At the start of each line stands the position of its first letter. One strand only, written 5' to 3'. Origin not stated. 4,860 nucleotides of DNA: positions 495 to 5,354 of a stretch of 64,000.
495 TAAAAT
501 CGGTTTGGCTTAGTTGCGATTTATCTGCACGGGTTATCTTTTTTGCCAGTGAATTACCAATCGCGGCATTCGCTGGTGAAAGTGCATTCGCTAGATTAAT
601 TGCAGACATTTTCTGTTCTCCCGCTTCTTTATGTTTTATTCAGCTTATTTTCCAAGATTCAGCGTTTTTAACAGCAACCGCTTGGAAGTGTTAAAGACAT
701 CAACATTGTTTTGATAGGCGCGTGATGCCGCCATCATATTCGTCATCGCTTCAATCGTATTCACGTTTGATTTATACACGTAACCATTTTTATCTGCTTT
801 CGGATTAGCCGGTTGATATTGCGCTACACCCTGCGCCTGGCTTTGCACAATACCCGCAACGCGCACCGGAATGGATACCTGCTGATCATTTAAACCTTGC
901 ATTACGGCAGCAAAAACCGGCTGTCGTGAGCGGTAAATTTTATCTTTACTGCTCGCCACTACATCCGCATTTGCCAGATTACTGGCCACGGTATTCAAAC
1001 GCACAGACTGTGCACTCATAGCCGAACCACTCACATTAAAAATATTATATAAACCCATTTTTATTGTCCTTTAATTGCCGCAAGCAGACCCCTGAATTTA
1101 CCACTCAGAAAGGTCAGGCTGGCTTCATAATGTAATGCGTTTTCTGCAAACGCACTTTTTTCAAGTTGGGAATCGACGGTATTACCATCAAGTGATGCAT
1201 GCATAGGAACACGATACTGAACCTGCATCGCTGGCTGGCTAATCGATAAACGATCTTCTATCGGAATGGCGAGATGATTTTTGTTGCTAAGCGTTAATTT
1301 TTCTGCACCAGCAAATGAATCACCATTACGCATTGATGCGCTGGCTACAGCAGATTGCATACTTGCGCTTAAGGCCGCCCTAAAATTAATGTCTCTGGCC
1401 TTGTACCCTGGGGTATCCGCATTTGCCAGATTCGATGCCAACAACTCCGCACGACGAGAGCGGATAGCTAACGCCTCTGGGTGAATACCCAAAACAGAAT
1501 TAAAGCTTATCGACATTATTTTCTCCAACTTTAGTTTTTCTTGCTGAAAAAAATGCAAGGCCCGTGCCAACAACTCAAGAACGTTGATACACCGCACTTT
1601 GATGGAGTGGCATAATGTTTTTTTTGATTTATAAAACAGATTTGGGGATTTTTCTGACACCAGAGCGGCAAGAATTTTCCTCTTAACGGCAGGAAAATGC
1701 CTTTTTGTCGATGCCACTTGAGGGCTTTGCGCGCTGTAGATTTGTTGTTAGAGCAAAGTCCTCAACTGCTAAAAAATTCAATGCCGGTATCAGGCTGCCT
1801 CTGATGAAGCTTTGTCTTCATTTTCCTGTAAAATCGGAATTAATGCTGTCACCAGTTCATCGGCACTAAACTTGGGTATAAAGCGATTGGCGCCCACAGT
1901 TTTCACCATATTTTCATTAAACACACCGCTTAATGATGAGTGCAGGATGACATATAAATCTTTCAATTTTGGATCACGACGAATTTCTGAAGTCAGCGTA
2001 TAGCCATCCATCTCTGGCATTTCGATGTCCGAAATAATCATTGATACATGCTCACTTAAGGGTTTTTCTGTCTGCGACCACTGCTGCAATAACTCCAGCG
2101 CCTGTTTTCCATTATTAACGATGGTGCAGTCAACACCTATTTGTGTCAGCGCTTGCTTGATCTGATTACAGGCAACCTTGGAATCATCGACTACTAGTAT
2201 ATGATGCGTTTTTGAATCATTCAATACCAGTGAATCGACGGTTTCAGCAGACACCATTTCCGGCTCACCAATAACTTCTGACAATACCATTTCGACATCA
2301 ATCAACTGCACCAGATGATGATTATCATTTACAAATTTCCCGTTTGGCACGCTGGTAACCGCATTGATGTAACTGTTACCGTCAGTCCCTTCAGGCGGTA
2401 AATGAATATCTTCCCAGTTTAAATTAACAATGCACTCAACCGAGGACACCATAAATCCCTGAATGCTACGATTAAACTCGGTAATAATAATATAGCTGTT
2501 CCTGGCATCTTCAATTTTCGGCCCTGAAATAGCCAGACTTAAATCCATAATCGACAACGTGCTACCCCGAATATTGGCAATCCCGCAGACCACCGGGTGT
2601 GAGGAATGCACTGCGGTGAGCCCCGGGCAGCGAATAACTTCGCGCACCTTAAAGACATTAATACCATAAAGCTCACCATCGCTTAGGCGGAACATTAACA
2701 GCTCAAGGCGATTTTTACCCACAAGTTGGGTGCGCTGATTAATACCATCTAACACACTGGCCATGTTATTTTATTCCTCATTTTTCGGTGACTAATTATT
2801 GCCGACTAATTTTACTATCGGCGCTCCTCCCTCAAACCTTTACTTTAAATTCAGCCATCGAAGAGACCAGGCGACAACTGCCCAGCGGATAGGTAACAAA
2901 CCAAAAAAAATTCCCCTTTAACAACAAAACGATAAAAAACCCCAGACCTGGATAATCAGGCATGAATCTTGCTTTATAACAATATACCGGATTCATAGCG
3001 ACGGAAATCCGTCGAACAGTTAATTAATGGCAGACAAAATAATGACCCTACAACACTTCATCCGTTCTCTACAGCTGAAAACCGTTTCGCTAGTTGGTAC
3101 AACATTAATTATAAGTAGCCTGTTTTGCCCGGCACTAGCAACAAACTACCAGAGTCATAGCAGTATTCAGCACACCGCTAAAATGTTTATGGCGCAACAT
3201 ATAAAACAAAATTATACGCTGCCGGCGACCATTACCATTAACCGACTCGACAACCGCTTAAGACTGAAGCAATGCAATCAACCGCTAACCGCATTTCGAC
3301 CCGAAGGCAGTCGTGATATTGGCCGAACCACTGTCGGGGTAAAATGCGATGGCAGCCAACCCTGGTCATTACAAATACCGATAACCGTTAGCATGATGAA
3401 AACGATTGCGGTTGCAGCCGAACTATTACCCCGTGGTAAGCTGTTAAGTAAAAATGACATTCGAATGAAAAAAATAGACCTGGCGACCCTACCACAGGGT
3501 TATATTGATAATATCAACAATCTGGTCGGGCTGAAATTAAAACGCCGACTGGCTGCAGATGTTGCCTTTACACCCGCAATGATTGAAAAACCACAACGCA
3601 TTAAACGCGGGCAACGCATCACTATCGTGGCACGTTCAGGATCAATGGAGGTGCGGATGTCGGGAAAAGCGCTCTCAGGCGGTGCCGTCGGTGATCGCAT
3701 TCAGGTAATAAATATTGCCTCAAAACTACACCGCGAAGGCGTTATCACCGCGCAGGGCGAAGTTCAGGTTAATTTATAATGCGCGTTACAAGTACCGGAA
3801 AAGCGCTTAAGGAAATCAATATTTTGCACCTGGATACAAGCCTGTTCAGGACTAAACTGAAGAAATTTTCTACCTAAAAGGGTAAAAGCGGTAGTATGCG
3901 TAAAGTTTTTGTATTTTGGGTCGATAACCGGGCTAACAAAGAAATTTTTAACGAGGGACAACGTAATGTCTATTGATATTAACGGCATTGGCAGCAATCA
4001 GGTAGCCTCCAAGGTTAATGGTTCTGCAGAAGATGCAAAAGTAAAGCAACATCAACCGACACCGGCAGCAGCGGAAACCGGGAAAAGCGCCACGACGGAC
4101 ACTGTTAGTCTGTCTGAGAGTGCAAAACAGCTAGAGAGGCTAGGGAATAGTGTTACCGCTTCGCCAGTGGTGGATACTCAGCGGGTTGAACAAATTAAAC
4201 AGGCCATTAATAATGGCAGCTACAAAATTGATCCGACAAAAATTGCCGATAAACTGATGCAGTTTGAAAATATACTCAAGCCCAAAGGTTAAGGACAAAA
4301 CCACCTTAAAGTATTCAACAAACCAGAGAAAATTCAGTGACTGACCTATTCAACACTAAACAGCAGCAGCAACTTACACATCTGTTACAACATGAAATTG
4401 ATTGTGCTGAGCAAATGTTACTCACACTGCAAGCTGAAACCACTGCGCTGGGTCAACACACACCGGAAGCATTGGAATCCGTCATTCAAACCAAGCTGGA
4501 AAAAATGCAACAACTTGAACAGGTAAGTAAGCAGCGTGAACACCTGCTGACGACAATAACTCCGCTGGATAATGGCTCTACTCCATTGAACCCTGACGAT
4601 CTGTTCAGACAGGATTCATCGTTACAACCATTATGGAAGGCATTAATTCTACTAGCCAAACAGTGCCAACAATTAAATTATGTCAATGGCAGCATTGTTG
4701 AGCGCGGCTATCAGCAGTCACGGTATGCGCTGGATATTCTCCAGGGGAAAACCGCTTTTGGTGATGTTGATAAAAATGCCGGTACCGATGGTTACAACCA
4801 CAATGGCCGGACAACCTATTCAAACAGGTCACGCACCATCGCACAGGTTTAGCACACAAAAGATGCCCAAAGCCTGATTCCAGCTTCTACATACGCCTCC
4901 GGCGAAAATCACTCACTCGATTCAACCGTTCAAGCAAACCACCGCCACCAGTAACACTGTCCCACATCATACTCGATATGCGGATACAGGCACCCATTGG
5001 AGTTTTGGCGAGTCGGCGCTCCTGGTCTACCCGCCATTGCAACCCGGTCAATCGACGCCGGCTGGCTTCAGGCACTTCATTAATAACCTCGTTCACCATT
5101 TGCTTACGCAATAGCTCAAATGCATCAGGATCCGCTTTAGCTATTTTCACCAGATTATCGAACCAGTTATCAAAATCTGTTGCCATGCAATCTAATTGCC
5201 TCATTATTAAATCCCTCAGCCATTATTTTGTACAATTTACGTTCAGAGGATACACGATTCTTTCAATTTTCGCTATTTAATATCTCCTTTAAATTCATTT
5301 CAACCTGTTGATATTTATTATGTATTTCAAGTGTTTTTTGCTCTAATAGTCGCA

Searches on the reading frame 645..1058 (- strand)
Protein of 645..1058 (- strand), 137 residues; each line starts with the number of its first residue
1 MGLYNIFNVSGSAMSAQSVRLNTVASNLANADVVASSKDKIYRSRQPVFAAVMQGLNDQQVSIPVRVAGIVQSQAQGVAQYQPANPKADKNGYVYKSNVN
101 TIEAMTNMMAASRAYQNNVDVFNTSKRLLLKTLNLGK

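Call 7: search_protein_families(library=pfam, proteins=[window:645-1058:-], max_evalue=0.001)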
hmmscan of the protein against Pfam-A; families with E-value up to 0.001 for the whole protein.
window:645-1058:- (137 aa): 2 families
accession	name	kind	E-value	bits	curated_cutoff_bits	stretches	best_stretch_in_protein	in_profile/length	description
PF06429.18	Flg_bbr_C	-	3.2e-14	52.6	23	1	91-135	2-46/46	Flagellar basal body rod FlgEFG protein C-terminal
PF00460.25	Flg_bb_rod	-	1.2e-08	35.1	20.7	1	7-34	1-28/31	Flagella basal body rod protein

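Call 34: find_encoding_contigs(protein=window:645-1058:-, flank=10000, max_places=2)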
Protein window:645-1058:- (137 aa): 7 contigs read that carry it; 2 places shown.
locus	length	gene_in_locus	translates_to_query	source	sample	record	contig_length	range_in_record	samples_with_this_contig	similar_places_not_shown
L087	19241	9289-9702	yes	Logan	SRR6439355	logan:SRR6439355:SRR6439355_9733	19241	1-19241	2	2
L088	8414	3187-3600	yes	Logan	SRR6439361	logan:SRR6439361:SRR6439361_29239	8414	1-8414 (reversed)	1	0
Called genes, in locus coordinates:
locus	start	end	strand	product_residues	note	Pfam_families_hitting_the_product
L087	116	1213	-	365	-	PF00493:MCM (weak), PF00158:Sigma54_activat, PF01078:Mg_chelatase (faint), PF14532:Sigma54_activ_2, PF07728:AAA_5, PF25601:AAA_lid_14, PF18024:HTH_50 (weak), PF02954:HTH_8, +1 more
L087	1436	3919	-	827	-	PF00072:Response_reg, PF08447:PAS_3, PF02518:HATPase_c, PF00072:Response_reg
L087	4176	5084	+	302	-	PF00072:Response_reg, PF01627:Hpt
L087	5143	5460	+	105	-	PF11333:DUF3135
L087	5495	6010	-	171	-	PF05130:FlgN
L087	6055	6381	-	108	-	PF04316:FlgM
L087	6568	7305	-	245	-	PF17656:ChapFlgA_N, PF08666:SAF, PF13144:ChapFlgA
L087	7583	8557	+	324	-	PF01584:CheW, PF00072:Response_reg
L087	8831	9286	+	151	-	PF00460:Flg_bb_rod (weak)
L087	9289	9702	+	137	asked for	PF00460:Flg_bb_rod, PF06429:Flg_bbr_C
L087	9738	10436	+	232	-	PF03963:FlgD, PF13861:FLgD_tudor, PF13860:FlgD_ig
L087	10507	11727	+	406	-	PF00460:Flg_bb_rod, PF22692:LlgE_F_G_D1, PF07559:FlgE_D2, PF06429:Flg_bbr_C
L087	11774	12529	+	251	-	PF00460:Flg_bb_rod (weak), PF22692:LlgE_F_G_D1, PF06429:Flg_bbr_C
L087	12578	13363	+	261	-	PF00460:Flg_bb_rod, PF22692:LlgE_F_G_D1, PF06429:Flg_bbr_C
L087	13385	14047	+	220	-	PF02107:FlgH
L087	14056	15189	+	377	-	PF02119:FlgI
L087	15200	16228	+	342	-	PF10135:Rod-binding, PF01832:Glucosaminidase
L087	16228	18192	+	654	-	PF00460:Flg_bb_rod, PF22638:FlgK_D1, PF21158:flgK_1st_1, PF06429:Flg_bbr_C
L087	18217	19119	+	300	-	PF00669:Flagellin_N, PF00700:Flagellin_C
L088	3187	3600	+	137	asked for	PF00460:Flg_bb_rod, PF06429:Flg_bbr_C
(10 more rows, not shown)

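Call 80: find_homologous_proteins(query=L087:18217-19119:+, max_evalue=1e-40)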
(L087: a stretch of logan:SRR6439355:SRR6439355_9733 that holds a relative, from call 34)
Query L087:18217-19119:+ (300 aa): 3720 proteins with E <= 1e-40 among 8000 candidates; the best 120 are listed.
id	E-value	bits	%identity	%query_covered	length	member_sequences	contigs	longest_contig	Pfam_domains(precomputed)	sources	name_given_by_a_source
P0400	1.9e-181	619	100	100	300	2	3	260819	PF00700.28,PF00669.26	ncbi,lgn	-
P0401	8.9e-138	476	73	100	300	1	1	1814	PF00700.28,PF00669.26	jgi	-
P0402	2.1e-137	475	74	100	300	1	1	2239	PF00700.28,PF00669.26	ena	-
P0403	4.0e-133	461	71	100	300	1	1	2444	PF00700.28,PF00669.26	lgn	-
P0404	8.9e-130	450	71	100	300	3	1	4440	PF00700.28,PF00669.26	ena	-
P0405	1.4e-129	449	70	100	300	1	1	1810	PF00700.28,PF00669.26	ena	-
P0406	1.3e-128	446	69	100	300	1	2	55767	PF00700.28,PF00669.26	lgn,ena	-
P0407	6.0e-128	444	69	100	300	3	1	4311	PF00700.28,PF00669.26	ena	-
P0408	2.3e-127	442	69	100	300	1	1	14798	PF00700.28,PF00669.26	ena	-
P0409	3.1e-127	442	68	100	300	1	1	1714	PF00700.28,PF00669.26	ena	-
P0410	4.2e-127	441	68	100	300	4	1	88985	PF00700.28,PF00669.26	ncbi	-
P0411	8.9e-127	440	67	100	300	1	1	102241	PF00700.28,PF00669.26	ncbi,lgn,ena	-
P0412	9.2e-127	440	68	100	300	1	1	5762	PF00700.28,PF00669.26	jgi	jgi:flagellar hook-associated protein 3 FlgL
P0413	5.1e-126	438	68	100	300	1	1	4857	PF00700.28,PF00669.26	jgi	jgi:flagellar hook-associated protein 3 FlgL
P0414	6.0e-126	438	68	100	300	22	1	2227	PF00700.28,PF00669.26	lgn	-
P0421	8.9e-125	434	67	100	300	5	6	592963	PF00700.28,PF00669.26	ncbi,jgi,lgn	ncbi:MAG: flagellar hook-associated protein FlgL [Gammaproteobacteria bacterium]|jgi:flagellar hook-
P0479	1.6e-113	397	63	100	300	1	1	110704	PF00700.28,PF00669.26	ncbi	-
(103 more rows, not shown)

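Call 81: find_encoding_contigs(protein=P0400, flank=10000, max_places=2)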
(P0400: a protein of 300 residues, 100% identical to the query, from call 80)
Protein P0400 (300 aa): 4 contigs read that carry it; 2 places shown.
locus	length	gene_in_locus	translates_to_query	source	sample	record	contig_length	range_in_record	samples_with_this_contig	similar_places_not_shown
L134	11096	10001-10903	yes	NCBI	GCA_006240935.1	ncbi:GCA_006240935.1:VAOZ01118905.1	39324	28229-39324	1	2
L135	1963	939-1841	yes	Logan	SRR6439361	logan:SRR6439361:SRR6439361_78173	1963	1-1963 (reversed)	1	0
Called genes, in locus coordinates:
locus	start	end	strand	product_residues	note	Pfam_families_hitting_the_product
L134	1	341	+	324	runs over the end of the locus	PF01584:CheW, PF00072:Response_reg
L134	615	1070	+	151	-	PF00460:Flg_bb_rod (weak)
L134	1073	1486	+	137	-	PF00460:Flg_bb_rod, PF06429:Flg_bbr_C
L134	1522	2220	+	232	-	PF03963:FlgD, PF13861:FLgD_tudor, PF13860:FlgD_ig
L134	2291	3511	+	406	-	PF00460:Flg_bb_rod, PF22692:LlgE_F_G_D1, PF07559:FlgE_D2, PF06429:Flg_bbr_C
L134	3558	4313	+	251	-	PF00460:Flg_bb_rod (weak), PF22692:LlgE_F_G_D1, PF06429:Flg_bbr_C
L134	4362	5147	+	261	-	PF00460:Flg_bb_rod, PF22692:LlgE_F_G_D1, PF06429:Flg_bbr_C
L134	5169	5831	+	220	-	PF02107:FlgH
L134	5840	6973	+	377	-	PF02119:FlgI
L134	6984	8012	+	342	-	PF10135:Rod-binding, PF01832:Glucosaminidase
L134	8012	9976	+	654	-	PF00460:Flg_bb_rod, PF22638:FlgK_D1, PF21158:flgK_1st_1, PF06429:Flg_bbr_C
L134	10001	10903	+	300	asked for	PF00669:Flagellin_N, PF00700:Flagellin_C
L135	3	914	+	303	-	?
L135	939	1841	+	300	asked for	PF00669:Flagellin_N, PF00700:Flagellin_C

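Call 82: find_encoding_contigs(protein=P0421, flank=10000, max_places=1)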
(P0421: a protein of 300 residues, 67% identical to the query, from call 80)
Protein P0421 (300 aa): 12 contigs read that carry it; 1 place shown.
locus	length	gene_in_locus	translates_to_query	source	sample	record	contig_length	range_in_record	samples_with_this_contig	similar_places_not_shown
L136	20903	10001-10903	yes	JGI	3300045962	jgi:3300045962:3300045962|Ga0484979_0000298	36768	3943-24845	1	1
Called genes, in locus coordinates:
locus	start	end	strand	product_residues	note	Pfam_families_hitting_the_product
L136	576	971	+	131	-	-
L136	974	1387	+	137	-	PF00460:Flg_bb_rod, PF06429:Flg_bbr_C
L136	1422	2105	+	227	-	PF03963:FlgD, PF13861:FLgD_tudor, PF13860:FlgD_ig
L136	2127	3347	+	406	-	PF00460:Flg_bb_rod (weak), PF22692:LlgE_F_G_D1, PF07559:FlgE_D2, PF06429:Flg_bbr_C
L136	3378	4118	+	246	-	PF00460:Flg_bb_rod (weak), PF22692:LlgE_F_G_D1, PF06429:Flg_bbr_C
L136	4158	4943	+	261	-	PF00460:Flg_bb_rod, PF22692:LlgE_F_G_D1, PF06429:Flg_bbr_C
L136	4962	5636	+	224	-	PF02107:FlgH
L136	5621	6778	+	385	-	PF02119:FlgI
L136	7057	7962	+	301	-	PF10135:Rod-binding, PF01832:Glucosaminidase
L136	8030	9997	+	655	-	PF00460:Flg_bb_rod, PF22638:FlgK_D1, PF21158:flgK_1st_1 (weak), PF06429:Flg_bbr_C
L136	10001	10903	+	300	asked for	PF00669:Flagellin_N, PF00700:Flagellin_C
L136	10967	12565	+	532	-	PF23914:TPR_CcmH_CycH (faint), PF00515:TPR_1 (faint), PF07719:TPR_2 (faint), PF13176:TPR_7 (faint), PF13181:TPR_8 (faint), PF14559:TPR_19 (weak), PF00685:Sulfotransfer_1, PF13469:Sulfotransfer_3, +6 more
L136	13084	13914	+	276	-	PF00669:Flagellin_N, PF00700:Flagellin_C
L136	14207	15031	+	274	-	PF00669:Flagellin_N, PF00700:Flagellin_C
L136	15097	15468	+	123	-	PF03646:FlaG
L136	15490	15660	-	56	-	-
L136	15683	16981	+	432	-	PF02465:FliD_N, PF07196:Flagellin_IN (weak), PF07195:FliD_C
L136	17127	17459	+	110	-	PF02561:FliS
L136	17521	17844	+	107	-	PF05400:FliT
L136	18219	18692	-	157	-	PF22522:DUF6998 (weak)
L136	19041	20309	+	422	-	PF13188:PAS_8, PF00512:HisKA, PF02518:HATPase_c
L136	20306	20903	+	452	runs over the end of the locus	PF00072:Response_reg, PF00158:Sigma54_activat, PF14532:Sigma54_activ_2, PF07728:AAA_5 (weak), PF25601:AAA_lid_14, PF02954:HTH_8, PF12840:HTH_20 (weak)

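Call 83: find_encoding_contigs(protein=P0479, flank=10000, max_places=1)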
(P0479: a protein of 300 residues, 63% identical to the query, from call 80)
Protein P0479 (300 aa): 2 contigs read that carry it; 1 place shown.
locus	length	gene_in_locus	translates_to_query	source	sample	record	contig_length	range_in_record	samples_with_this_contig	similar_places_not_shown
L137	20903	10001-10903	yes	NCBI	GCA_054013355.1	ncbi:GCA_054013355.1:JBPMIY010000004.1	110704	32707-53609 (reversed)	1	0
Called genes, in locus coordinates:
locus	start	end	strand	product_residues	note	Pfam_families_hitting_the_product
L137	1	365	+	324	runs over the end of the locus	PF01584:CheW, PF00072:Response_reg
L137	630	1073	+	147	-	PF00460:Flg_bb_rod (weak)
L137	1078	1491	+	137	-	PF00460:Flg_bb_rod, PF06429:Flg_bbr_C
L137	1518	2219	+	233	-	PF03963:FlgD, PF13861:FLgD_tudor, PF13860:FlgD_ig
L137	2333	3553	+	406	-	PF00460:Flg_bb_rod, PF22692:LlgE_F_G_D1, PF07559:FlgE_D2, PF06429:Flg_bbr_C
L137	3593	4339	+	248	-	PF00460:Flg_bb_rod (weak), PF22692:LlgE_F_G_D1, PF06429:Flg_bbr_C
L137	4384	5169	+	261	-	PF00460:Flg_bb_rod, PF22692:LlgE_F_G_D1, PF06429:Flg_bbr_C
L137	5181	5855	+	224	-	PF02107:FlgH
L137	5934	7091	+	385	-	PF02119:FlgI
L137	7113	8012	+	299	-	PF10135:Rod-binding, PF01832:Glucosaminidase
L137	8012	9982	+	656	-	PF00460:Flg_bb_rod (weak), PF22638:FlgK_D1, PF21158:flgK_1st_1, PF06429:Flg_bbr_C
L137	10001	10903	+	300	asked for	PF00669:Flagellin_N, PF00700:Flagellin_C (weak)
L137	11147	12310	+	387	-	PF00669:Flagellin_N, PF00700:Flagellin_C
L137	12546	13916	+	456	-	PF02465:FliD_N, PF07196:Flagellin_IN, PF07195:FliD_C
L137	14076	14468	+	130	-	PF03646:FlaG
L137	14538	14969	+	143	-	PF02561:FliS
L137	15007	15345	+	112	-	PF05400:FliT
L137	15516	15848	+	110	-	-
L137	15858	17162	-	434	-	PF21088:MS_channel_1st (weak), PF00924:MS_channel_2nd, PF21082:MS_channel_3rd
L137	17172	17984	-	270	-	PF01026:TatD_DNase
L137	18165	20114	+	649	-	PF00479:G6PD_N, PF02781:G6PD_C, PF00027:cNMP_binding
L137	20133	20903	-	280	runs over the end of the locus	PF01435:Peptidase_M48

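Call 84: find_encoding_contigs(protein=P0411, flank=10000, max_places=1)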
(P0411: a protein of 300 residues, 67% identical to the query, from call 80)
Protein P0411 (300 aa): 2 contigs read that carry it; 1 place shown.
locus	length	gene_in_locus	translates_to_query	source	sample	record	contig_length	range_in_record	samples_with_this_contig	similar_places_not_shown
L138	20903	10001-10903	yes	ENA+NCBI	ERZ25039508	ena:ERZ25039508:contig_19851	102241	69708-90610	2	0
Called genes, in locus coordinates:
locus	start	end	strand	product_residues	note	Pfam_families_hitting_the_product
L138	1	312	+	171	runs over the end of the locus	PF05130:FlgN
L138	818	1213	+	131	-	-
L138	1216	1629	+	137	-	PF00460:Flg_bb_rod, PF06429:Flg_bbr_C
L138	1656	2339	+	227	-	PF03963:FlgD, PF13861:FLgD_tudor, PF13860:FlgD_ig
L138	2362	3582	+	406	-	PF00460:Flg_bb_rod (weak), PF22692:LlgE_F_G_D1, PF07559:FlgE_D2, PF06429:Flg_bbr_C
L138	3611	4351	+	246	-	PF22692:LlgE_F_G_D1, PF06429:Flg_bbr_C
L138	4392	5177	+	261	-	PF00460:Flg_bb_rod, PF22692:LlgE_F_G_D1, PF06429:Flg_bbr_C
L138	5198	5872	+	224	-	PF02107:FlgH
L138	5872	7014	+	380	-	PF02119:FlgI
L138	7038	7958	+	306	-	PF10135:Rod-binding, PF01832:Glucosaminidase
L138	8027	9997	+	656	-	PF00460:Flg_bb_rod, PF22638:FlgK_D1, PF21158:flgK_1st_1 (weak), PF06429:Flg_bbr_C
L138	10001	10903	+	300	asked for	PF00669:Flagellin_N, PF00700:Flagellin_C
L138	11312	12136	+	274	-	PF00669:Flagellin_N, PF00700:Flagellin_C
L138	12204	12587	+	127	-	PF03646:FlaG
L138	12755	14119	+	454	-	PF02465:FliD_N, PF07196:Flagellin_IN (faint), PF07195:FliD_C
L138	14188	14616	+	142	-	PF02561:FliS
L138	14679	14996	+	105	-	PF05400:FliT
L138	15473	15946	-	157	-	-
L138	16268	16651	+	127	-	PF00989:PAS (weak), PF13188:PAS_8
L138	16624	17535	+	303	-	PF00512:HisKA, PF02518:HATPase_c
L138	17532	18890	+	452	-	PF00072:Response_reg, PF07728:AAA_5 (faint), PF00158:Sigma54_activat, PF14532:Sigma54_activ_2, PF25601:AAA_lid_14, PF02954:HTH_8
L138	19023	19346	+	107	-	PF02049:FliE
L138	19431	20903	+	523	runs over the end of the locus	PF01514:YscJ_FliF, PF08345:YscJ_FliF_C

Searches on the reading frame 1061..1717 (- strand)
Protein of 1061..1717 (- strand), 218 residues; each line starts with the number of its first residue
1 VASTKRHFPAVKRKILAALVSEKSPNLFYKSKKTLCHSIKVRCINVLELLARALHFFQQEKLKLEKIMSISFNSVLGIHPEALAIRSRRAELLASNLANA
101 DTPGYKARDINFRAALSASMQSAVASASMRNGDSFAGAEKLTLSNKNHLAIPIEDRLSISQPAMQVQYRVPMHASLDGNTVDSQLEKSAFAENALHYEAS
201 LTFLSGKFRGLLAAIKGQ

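Call 7: search_protein_families(library=pfam, proteins=[window:1061-1717:-], max_evalue=0.001)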
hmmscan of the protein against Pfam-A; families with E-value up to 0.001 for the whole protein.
window:1061-1717:- (218 aa): 1 family
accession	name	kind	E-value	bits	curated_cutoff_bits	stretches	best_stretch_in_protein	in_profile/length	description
PF00460.25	Flg_bb_rod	-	7.8e-07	29.4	20.7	1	81-106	6-31/31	Flagella basal body rod protein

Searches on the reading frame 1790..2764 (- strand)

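Call 7: search_protein_families(library=pfam, proteins=[window:1790-2764:-], max_evalue=0.001)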
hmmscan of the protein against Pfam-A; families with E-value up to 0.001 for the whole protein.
window:1790-2764:- (324 aa): 2 families
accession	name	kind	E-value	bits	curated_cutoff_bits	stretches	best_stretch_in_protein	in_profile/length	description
PF01584.24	CheW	-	4.2e-27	94.9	23.5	1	21-163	1-136/138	CheW-like domain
PF00072.30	Response_reg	-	1.9e-17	63.8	30.2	1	189-307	1-109/111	Response regulator receiver domain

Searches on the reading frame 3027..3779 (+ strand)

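Call 3: search_protein_families(library=pfam, proteins=[window:3027-3779:+], max_evalue=0.01)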
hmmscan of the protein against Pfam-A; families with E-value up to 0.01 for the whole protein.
window:3027-3779:+ (250 aa): 3 families
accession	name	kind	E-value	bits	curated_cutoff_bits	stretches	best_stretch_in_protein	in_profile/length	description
PF13144.11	ChapFlgA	-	1.8e-30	105.9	23.8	1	127-248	3-122/122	Chaperone for flagella basal body P-ring formation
PF17656.6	ChapFlgA_N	-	1.7e-16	60.8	27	1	47-122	1-76/77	FlgA N-terminal domain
PF08666.17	SAF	-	8.9e-11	42.6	21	1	126-187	2-63/63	SAF domain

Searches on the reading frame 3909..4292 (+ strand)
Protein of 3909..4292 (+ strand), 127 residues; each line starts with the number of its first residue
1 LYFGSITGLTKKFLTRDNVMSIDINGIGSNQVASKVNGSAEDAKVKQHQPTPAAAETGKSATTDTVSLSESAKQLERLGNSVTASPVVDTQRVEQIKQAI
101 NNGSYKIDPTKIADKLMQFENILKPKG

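Call 3: search_protein_families(library=pfam, proteins=[window:3909-4292:+], max_evalue=0.01)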
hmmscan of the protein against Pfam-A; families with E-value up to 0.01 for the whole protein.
window:3909-4292:+ (127 aa): 1 family
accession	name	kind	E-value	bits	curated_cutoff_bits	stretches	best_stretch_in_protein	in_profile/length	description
PF04316.19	FlgM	-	2.4e-20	72.9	25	1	64-118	1-55/55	Anti-sigma-28 factor, FlgM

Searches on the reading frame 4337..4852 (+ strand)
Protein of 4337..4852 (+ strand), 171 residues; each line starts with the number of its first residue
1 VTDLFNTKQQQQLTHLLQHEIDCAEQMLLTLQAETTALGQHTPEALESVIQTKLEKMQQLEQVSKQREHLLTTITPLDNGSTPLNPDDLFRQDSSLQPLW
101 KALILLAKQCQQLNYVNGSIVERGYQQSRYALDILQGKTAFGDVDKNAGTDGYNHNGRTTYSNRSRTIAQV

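Call 3: search_protein_families(library=pfam, proteins=[window:4337-4852:+], max_evalue=0.01)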
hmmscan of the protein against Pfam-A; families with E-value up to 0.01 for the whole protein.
window:4337-4852:+ (171 aa): 1 family
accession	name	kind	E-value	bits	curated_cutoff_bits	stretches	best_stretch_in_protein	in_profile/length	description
PF05130.17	FlgN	-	4.5e-22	79.5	30.5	1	10-139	3-133/147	FlgN protein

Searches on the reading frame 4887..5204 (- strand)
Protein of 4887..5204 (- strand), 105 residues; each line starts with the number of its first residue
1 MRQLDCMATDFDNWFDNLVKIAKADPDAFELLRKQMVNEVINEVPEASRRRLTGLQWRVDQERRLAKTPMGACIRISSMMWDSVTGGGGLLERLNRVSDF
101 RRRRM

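Call 3: search_protein_families(library=pfam, proteins=[window:4887-5204:-], max_evalue=0.01)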
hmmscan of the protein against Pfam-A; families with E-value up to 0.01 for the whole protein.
window:4887-5204:- (105 aa): 1 family
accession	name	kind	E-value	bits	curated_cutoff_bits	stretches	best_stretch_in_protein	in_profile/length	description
PF11333.13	DUF3135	-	2.5e-27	95.5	22.7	1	15-84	5-74/81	Protein of unknown function (DUF3135)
